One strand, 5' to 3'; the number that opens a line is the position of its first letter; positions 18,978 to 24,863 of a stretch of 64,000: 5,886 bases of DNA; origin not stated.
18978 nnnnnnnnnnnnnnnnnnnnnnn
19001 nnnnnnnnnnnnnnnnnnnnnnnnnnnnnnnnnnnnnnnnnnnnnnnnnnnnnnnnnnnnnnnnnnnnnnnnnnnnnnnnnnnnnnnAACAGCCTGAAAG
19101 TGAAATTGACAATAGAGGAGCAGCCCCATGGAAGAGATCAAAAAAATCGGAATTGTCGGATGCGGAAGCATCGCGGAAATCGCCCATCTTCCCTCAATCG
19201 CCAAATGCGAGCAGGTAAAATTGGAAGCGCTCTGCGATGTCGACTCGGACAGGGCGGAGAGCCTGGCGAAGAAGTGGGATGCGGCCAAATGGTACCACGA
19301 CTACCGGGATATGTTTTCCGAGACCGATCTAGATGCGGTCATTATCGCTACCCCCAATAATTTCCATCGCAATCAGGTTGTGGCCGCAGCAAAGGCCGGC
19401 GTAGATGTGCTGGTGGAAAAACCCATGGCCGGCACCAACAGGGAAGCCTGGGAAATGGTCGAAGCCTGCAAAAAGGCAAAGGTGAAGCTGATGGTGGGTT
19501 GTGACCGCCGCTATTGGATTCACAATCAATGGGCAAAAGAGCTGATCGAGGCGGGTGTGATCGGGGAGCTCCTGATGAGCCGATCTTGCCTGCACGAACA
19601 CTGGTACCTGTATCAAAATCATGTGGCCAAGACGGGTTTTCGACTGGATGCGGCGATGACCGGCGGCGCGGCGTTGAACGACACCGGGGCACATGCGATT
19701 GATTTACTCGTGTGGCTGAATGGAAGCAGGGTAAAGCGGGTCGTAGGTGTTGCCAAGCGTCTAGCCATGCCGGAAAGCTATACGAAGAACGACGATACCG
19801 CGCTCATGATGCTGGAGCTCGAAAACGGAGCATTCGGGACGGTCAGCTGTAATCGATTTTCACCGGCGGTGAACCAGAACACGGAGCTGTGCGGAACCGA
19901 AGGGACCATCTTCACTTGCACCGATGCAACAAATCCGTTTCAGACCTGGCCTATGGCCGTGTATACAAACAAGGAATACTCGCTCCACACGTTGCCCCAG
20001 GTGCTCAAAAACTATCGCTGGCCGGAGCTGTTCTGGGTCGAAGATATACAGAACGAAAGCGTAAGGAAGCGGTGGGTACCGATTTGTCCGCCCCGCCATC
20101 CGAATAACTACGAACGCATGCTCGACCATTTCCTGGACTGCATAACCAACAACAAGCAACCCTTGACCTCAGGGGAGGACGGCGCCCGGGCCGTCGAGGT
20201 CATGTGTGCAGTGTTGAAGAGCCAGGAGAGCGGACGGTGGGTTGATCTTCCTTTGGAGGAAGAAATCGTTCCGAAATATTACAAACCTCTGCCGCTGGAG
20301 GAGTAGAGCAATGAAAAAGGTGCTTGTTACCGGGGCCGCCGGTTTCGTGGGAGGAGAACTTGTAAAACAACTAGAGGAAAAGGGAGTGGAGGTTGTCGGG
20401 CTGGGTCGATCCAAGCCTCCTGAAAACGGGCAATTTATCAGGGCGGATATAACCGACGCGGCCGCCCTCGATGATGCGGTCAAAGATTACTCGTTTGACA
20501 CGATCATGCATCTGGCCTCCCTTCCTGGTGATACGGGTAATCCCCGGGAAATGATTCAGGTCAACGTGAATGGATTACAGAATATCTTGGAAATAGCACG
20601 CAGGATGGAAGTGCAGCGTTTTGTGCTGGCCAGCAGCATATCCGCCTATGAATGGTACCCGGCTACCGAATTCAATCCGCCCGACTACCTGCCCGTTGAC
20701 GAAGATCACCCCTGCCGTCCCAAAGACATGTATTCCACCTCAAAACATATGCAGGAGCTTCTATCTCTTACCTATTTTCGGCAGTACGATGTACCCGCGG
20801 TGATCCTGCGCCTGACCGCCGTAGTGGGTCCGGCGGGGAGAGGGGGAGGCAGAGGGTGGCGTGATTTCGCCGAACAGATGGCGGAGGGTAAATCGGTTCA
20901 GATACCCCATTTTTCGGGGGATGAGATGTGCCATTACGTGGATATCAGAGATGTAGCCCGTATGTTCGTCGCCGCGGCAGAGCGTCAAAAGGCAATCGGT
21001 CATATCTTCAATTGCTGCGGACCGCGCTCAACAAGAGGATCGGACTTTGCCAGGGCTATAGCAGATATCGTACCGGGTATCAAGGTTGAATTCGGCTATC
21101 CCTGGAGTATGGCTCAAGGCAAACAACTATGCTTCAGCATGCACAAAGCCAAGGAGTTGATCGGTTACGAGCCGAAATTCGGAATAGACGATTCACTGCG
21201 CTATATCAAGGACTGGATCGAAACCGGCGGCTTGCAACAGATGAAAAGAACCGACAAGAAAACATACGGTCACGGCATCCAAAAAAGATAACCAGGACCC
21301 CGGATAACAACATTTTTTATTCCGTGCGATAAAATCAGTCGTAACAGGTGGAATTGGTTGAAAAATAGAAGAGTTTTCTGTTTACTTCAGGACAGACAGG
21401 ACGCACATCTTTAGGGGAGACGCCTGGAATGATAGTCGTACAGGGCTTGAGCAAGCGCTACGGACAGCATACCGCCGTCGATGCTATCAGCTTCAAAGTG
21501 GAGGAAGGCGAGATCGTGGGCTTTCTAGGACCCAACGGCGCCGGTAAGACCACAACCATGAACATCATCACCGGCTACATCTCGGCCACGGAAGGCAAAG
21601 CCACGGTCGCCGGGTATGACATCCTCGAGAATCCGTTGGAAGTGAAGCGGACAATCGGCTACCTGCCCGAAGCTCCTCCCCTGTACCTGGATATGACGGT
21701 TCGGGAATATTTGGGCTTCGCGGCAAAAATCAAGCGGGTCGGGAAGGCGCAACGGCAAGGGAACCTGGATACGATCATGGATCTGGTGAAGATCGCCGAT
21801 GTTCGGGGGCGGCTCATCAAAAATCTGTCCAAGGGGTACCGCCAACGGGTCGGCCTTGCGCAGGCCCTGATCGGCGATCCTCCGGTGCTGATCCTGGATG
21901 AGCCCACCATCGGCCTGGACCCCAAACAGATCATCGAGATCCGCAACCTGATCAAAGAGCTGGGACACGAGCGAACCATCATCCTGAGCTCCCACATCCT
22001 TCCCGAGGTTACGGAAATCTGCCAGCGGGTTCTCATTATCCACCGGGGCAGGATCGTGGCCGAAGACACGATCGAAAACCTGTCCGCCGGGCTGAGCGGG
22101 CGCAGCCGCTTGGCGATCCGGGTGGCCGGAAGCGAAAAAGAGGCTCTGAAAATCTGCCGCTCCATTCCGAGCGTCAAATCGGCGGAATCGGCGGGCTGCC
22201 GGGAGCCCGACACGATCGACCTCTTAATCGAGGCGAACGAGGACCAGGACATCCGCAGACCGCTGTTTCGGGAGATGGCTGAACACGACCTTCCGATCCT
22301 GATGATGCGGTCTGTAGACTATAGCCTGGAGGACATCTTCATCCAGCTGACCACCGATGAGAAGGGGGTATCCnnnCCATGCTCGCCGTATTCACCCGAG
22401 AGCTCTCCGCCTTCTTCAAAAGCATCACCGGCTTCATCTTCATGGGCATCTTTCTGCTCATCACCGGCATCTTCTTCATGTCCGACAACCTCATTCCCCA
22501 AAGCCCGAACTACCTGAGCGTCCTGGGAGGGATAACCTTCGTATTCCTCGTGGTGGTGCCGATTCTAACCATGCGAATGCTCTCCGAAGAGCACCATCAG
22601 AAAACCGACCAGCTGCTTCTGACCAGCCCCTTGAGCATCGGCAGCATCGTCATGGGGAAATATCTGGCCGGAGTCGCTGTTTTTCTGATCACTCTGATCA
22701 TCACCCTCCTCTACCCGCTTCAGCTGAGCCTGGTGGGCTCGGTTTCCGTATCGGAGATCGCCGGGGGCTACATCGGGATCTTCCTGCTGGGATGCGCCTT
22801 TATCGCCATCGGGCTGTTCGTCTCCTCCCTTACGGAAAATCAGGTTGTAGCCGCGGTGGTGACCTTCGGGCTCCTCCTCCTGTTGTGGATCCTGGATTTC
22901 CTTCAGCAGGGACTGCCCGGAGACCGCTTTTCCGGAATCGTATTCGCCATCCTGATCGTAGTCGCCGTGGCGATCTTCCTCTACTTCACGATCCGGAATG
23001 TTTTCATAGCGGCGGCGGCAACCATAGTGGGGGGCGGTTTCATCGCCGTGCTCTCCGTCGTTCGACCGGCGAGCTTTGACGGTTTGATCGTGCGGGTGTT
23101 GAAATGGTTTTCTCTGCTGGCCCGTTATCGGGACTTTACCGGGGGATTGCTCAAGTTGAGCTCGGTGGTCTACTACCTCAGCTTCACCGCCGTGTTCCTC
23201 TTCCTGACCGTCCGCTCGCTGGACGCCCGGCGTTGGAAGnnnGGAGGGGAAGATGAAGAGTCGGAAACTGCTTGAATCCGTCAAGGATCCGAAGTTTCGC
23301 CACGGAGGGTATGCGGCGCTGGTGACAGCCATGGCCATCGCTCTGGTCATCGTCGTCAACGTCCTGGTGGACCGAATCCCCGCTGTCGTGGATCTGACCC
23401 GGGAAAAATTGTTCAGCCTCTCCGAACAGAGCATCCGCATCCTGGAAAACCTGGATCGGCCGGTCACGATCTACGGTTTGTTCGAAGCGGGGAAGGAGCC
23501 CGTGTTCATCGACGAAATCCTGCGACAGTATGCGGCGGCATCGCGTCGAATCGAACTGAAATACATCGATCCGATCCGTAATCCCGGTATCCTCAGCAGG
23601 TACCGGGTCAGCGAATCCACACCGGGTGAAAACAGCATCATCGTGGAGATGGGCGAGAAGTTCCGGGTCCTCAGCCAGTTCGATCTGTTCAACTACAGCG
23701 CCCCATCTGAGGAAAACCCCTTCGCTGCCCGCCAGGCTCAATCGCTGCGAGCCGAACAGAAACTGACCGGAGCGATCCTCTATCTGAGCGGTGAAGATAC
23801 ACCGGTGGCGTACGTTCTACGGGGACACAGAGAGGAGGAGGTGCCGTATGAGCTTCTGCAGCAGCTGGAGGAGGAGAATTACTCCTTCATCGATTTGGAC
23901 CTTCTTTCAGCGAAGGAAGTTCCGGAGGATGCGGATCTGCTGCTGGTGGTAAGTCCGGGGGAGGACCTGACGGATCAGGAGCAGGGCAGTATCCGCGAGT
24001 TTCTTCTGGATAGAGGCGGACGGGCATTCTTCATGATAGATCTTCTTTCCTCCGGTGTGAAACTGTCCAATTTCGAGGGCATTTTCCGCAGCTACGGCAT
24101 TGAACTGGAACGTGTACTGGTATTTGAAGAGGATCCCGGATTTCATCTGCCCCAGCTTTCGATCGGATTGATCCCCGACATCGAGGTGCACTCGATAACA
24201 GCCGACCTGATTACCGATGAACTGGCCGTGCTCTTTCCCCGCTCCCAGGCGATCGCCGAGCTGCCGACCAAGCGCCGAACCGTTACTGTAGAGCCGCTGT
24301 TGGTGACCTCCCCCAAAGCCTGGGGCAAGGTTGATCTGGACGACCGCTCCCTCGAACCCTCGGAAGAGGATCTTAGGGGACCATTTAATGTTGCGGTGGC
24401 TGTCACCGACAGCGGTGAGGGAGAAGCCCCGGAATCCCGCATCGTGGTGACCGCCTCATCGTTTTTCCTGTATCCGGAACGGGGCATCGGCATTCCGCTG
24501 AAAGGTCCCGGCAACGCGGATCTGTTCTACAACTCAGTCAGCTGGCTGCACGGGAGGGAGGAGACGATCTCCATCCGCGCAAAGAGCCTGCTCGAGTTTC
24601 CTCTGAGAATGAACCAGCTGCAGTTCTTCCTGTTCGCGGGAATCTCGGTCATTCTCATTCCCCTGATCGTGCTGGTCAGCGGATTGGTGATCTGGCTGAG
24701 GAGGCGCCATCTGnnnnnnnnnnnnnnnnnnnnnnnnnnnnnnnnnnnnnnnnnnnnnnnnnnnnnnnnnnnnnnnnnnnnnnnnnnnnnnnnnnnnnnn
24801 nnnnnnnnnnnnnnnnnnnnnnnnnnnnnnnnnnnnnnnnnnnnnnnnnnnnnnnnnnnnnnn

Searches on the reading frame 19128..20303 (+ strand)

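Call 10: search_protein_families(library=pfam, proteins=[window:19128-20303:+], max_evalue=0.001)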
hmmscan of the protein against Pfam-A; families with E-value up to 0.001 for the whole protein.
window:19128-20303:+ (392 aa): 5 families
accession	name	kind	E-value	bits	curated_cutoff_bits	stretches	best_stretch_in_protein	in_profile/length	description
PF01408.29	GFO_IDH_MocA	-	2.9e-28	99.4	24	1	6-124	2-119/120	Oxidoreductase family, NAD-binding Rossmann fold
PF22725.1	GFO_IDH_MocA_C3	-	7.6e-25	87.8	27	1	134-261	2-123/124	GFO/IDH/MocA C-terminal domain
PF02894.22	GFO_IDH_MocA_C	-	2.7e-24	86.6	22.9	1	137-374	1-218/218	Oxidoreductase family, C-terminal alpha/beta domain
PF22685.1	Gal80p_C-like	-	2.8e-06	28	29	1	136-207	6-76/152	Gal80p, C-terminal domain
PF03447.22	NAD_binding_3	-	0.00054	21.1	24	0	11-122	1-114/116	Homoserine dehydrogenase, NAD binding domain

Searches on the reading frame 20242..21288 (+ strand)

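Call 10: search_protein_families(library=pfam, proteins=[window:20242-21288:+], max_evalue=0.001)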
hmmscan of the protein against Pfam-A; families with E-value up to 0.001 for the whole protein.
window:20242-21288:+ (349 aa): 8 families
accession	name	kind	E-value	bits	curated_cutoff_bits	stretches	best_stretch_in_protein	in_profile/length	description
PF01370.27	Epimerase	-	7e-46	157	20.9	1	27-259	1-240/240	NAD dependent epimerase/dehydratase family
PF16363.11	GDP_Man_Dehyd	-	9.4e-29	101.3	27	1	28-317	1-327/332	GDP-mannose 4,6 dehydratase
PF04321.23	RmlD_sub_bind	-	9e-16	58.2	27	1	26-275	2-229/287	RmlD substrate binding domain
PF01073.25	3Beta_HSD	-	1.4e-14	54.2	22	1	28-197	1-184/280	3-beta hydroxysteroid dehydrogenase/isomerase family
PF02719.21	Polysacc_synt_2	-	7.7e-13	48.7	20.2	1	66-132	59-128/293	Polysaccharide biosynthesis protein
PF07993.18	NAD_binding_4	-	2.1e-12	47.2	20.1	1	85-203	89-216/258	Male sterility protein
PF13460.12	NAD_binding_10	-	9.9e-10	39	27.2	1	31-138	1-105/184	NAD(P)H-binding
PF08659.16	KR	-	4.1e-05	24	22.6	0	27-135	3-139/180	KR domain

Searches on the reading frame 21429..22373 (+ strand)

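Call 9: search_protein_families(library=pfam, proteins=[window:21429-22373:+], max_evalue=0.001)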
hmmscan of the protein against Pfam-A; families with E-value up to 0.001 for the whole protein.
window:21429-22373:+ (315 aa): 2 families
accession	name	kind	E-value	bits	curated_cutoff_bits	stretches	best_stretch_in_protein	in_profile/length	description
PF00005.33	ABC_tran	-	1.7e-31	110.1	25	1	18-160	2-136/137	ABC transporter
PF13304.12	AAA_21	-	7.2e-11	43.1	27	1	129-192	234-300/304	AAA domain, putative AbiEii toxin, Type IV TA system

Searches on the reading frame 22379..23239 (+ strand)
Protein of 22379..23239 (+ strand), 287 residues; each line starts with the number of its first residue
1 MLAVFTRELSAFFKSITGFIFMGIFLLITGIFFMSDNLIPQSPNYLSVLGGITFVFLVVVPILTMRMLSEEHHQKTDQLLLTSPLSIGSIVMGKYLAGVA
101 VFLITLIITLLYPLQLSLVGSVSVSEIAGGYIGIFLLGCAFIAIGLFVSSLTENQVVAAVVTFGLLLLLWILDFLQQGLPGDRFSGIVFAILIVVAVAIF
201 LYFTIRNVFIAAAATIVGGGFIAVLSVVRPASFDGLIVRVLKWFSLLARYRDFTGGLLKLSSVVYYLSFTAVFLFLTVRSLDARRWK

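Call 9: search_protein_families(library=pfam, proteins=[window:22379-23239:+], max_evalue=0.001)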
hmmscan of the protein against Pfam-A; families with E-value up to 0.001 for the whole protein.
window:22379-23239:+ (287 aa): 4 families
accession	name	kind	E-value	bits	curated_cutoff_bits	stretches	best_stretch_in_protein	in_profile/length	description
PF12698.13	ABC2_membrane_3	-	5.3e-12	45.9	31.6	1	41-170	156-283/347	ABC-2 family transporter protein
PF12679.13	ABC2_membrane_2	-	2.4e-09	37.3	27.2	1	41-220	72-246/283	ABC-2 family transporter protein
PF12730.13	ABC2_membrane_4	-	9.1e-05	22.9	27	1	17-163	20-173/179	ABC-2 family transporter protein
PF13346.12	ABC2_membrane_5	-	0.00037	20.5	25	1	16-204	10-193/205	ABC-2 family transporter protein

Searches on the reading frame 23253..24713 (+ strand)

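Call 9: search_protein_families(library=pfam, proteins=[window:23253-24713:+], max_evalue=0.001)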
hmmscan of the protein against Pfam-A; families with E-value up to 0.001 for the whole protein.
window:23253-24713:+ (487 aa): 2 families
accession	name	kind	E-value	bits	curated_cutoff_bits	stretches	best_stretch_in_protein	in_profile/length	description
PF09822.16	ABC_transp_aux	-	8.3e-23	81.5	34.7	1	185-406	3-259/288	ABC-type uncharacterized transport system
PF23357.1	DUF7088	-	4.8e-11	43.2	27.8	1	51-111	2-69/105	Domain of unknown function (DUF7088)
